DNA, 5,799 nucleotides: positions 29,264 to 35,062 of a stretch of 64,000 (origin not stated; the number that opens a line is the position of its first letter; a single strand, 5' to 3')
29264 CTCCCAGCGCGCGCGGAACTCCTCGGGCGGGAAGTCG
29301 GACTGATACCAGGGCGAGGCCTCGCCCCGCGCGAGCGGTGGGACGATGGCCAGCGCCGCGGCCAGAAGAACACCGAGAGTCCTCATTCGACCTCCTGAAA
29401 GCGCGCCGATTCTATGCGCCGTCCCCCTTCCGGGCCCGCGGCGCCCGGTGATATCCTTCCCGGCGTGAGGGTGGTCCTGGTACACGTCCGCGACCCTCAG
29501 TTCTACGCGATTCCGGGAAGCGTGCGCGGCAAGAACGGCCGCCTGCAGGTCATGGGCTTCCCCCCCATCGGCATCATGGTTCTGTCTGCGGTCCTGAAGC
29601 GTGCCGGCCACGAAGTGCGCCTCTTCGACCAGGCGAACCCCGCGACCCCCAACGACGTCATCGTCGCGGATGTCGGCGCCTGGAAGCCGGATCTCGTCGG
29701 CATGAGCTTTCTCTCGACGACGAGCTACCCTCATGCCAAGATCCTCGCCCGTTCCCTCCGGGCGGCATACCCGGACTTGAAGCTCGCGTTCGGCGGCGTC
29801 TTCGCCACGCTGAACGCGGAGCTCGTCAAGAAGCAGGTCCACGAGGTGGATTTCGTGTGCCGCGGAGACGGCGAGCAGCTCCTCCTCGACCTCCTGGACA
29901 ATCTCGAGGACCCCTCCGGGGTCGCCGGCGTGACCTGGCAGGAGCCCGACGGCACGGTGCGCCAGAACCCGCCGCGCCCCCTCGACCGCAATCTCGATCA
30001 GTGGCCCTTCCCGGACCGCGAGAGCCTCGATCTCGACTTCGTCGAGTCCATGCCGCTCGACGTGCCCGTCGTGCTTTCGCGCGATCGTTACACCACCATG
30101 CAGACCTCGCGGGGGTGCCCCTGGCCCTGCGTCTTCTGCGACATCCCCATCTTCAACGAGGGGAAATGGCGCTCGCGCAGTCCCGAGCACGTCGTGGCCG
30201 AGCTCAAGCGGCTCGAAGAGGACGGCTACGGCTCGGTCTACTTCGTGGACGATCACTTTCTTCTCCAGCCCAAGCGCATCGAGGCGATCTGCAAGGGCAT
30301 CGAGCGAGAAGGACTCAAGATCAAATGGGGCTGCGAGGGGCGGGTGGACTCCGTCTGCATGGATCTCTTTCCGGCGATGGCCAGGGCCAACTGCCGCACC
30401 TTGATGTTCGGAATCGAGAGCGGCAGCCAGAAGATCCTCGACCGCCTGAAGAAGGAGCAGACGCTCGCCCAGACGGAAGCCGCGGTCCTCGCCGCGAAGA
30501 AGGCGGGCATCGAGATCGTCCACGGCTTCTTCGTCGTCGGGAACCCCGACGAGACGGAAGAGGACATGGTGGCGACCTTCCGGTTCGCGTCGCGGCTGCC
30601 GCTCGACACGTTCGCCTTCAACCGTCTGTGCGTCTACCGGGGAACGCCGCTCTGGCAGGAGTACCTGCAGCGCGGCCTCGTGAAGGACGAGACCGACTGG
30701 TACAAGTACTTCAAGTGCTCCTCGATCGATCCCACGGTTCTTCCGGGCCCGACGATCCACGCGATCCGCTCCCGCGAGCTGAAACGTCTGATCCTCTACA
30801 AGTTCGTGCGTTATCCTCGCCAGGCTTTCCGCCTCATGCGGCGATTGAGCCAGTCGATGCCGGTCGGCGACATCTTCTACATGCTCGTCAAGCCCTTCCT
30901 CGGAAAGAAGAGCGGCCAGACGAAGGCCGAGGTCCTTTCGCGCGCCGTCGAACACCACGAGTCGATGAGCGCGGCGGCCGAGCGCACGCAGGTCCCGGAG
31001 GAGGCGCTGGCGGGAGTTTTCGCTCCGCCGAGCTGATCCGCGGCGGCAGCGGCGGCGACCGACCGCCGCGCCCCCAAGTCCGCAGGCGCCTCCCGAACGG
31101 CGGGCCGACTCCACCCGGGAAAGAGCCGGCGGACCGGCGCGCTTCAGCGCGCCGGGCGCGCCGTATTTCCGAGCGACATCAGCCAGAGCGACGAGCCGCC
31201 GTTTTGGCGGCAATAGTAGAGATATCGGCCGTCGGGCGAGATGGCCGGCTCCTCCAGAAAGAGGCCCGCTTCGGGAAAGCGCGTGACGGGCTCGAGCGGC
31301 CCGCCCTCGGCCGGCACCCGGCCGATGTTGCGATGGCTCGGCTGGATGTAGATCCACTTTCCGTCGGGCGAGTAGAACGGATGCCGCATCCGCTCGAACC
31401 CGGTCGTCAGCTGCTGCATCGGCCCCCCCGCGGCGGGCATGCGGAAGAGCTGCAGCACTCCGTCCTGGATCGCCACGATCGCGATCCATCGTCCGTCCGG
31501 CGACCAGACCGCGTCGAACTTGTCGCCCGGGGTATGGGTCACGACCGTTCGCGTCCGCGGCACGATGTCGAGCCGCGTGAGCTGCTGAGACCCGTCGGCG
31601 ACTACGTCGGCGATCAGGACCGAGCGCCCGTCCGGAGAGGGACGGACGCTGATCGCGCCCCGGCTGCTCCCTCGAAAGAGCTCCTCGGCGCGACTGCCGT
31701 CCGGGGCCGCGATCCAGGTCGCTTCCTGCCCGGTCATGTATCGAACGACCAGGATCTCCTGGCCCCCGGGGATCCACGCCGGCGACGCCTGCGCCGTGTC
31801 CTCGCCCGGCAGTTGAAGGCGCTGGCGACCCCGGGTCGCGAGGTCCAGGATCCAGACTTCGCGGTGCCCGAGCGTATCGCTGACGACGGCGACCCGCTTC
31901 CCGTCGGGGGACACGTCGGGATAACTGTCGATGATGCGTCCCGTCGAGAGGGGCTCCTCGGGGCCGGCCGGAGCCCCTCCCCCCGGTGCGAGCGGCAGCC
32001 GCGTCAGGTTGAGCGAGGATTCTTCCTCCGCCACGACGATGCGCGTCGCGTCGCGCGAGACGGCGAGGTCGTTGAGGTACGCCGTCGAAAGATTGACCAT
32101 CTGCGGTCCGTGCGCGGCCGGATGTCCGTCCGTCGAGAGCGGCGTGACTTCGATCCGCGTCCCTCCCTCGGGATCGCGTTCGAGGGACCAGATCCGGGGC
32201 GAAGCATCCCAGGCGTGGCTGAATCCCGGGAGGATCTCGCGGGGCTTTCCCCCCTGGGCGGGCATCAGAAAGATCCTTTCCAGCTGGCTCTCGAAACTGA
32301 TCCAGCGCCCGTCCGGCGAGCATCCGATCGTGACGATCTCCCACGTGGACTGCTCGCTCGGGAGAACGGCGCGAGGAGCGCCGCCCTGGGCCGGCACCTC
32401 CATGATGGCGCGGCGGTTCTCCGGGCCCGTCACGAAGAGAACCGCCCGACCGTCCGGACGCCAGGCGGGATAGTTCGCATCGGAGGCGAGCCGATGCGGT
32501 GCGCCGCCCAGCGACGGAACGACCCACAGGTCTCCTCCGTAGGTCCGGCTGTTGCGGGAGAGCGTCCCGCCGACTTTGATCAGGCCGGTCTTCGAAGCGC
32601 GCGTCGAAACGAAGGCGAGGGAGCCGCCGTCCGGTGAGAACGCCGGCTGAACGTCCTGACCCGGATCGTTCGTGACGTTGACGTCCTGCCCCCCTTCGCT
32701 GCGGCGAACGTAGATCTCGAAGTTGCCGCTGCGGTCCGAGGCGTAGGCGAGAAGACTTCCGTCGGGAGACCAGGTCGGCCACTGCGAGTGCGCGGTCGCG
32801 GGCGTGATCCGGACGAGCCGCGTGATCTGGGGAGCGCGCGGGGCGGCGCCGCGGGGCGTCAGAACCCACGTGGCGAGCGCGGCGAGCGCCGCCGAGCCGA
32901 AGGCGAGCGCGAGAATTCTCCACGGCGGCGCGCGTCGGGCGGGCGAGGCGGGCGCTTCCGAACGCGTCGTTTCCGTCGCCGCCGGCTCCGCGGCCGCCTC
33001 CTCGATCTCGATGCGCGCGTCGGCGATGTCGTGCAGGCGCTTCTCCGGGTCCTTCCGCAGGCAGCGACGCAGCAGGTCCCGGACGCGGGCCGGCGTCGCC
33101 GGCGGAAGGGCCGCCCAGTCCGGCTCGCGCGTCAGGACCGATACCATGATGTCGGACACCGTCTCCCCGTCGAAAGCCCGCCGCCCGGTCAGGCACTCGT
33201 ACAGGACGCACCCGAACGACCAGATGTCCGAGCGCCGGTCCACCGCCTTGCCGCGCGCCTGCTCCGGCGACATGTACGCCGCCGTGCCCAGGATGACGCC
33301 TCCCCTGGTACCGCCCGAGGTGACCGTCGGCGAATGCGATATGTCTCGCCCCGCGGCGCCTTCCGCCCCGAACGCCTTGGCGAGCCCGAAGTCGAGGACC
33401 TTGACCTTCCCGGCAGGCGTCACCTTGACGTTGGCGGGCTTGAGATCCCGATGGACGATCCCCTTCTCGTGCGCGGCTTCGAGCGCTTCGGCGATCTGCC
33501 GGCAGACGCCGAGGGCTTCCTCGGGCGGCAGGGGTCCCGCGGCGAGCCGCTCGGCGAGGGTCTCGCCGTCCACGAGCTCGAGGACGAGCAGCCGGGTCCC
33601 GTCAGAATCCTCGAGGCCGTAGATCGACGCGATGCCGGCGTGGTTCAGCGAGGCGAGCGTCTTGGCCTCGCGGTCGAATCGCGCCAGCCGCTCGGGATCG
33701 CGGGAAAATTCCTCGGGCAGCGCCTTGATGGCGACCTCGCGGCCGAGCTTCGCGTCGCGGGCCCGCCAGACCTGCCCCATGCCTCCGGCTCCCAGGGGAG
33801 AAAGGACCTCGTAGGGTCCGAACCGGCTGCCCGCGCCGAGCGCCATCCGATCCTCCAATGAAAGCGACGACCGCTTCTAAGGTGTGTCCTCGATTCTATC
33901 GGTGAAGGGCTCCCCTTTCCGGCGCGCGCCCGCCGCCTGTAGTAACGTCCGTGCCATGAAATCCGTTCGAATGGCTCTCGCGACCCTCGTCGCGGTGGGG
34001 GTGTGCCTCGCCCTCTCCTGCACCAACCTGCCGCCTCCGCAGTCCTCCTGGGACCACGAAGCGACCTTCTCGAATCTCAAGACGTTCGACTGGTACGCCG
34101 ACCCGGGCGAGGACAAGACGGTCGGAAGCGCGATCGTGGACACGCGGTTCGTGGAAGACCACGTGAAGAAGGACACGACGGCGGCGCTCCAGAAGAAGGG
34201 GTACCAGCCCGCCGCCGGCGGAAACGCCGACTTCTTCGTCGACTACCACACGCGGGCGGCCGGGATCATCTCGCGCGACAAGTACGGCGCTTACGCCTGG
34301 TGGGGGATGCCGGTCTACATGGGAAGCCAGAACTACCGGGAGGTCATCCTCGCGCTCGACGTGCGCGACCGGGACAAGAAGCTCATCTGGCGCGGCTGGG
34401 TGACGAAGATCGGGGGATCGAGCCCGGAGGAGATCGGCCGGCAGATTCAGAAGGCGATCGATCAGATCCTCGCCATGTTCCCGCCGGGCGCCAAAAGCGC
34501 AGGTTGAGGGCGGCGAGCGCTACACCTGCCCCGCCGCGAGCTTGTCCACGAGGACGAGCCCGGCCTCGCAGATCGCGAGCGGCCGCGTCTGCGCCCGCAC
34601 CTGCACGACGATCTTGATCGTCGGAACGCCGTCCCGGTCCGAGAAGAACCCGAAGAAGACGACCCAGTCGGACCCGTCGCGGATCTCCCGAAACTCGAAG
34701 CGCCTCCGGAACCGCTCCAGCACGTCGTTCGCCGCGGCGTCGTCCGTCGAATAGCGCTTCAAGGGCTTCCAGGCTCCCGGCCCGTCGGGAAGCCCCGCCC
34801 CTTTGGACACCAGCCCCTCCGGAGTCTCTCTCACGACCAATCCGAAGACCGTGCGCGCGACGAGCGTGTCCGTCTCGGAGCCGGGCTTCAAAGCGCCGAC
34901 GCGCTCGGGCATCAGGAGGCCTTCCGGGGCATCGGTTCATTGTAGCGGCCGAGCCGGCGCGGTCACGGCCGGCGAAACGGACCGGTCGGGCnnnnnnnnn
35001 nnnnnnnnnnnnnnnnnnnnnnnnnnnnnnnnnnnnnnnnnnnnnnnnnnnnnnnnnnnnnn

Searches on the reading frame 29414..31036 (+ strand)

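Call 43: search_protein_families(library=pfam, proteins=[window:29414-31036:+], max_evalue=0.001)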
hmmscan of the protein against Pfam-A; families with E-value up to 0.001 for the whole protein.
window:29414-31036:+ (540 aa): 2 families
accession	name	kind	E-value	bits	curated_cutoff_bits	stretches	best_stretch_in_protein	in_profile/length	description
PF04055.27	Radical_SAM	-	1.8e-25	90.5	29.5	1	230-392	2-166/166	Radical SAM superfamily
PF02310.24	B12-binding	-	5.1e-20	72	32.1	1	50-159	13-119/121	B12 binding domain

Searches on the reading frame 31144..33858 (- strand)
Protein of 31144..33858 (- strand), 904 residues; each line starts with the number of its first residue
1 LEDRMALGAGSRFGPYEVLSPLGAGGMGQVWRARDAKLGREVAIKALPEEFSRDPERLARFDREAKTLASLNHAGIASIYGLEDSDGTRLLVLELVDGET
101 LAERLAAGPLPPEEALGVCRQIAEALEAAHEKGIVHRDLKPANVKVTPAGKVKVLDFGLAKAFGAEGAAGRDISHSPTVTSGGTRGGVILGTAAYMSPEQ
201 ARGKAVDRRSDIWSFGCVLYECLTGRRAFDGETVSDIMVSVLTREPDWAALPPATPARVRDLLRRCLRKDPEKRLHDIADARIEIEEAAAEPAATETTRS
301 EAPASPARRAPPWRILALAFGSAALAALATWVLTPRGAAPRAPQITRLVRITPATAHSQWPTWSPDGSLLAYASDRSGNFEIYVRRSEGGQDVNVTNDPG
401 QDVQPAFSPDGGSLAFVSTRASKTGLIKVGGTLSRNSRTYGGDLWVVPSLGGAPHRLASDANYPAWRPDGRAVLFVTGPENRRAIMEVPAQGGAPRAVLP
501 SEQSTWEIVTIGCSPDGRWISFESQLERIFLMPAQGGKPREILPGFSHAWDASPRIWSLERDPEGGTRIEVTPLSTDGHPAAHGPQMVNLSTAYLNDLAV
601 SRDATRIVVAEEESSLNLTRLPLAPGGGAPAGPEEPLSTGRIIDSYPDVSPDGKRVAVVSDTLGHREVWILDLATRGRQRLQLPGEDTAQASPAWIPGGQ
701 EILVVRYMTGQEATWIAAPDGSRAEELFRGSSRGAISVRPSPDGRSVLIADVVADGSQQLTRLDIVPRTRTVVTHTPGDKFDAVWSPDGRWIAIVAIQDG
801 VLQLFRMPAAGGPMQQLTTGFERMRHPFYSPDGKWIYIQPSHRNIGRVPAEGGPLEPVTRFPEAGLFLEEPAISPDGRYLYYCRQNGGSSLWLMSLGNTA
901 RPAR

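Call 7: search_protein_families(library=pfam, proteins=[window:31144-33858:-], max_evalue=0.01)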
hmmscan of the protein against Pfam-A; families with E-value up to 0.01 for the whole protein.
window:31144-33858:- (904 aa): 7 families
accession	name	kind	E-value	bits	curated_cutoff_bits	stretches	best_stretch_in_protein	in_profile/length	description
PF07676.18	PD40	-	2.5e-51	171.1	20.9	5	348-384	1-38/38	WD40-like Beta Propeller Repeat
PF00069.31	Pkinase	-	2.2e-48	165.4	31.7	1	16-275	1-252/263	Protein kinase domain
PF07714.23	PK_Tyr_Ser-Thr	-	2.4e-34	119.3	23.1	1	19-275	4-249/258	Protein tyrosine and serine/threonine kinase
PF00930.27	DPPIV_N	-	3.9e-09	36.2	22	1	348-402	35-85/354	Dipeptidyl peptidase IV (DPP IV) N-terminal region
PF03109.22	ABC1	-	5.4e-08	32.7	22.9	1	86-163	140-217/244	ABC1 atypical kinase-like domain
PF25174.1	Beta-prop_THOC3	-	1.2e-06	28.2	305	0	723-886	37-192/272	THOC3 beta-propeller domain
PF01636.29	APH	-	4.2e-05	23.9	23.2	0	50-130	31-108/239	Phosphotransferase enzyme family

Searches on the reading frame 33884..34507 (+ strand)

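Call 10: search_protein_families(library=pfam, proteins=[window:33884-34507:+], max_evalue=0.01)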
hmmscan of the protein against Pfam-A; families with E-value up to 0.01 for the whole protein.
window:33884-34507:+ (207 aa): 1 family
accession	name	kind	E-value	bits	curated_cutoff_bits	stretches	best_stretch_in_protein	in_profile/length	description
PF13590.11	DUF4136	-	1.8e-24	87.3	32.8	1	54-201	3-152/152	Domain of unknown function (DUF4136)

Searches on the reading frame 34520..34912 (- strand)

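Call 10: search_protein_families(library=pfam, proteins=[window:34520-34912:-], max_evalue=0.01)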
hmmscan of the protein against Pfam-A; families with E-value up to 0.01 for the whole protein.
window:34520-34912:- (130 aa): 1 family
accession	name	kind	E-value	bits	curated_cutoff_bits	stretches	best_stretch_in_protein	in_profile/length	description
PF18066.6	Phage_ABA_S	-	2.6e-07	31.7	27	1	17-119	2-89/89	Phage ABA sandwich domain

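Call 11: search_protein_families(library=ncbifam, proteins=[window:34520-34912:-], max_evalue=0.01)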
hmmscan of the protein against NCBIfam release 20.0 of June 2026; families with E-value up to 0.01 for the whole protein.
window:34520-34912:- (130 aa): 0 families
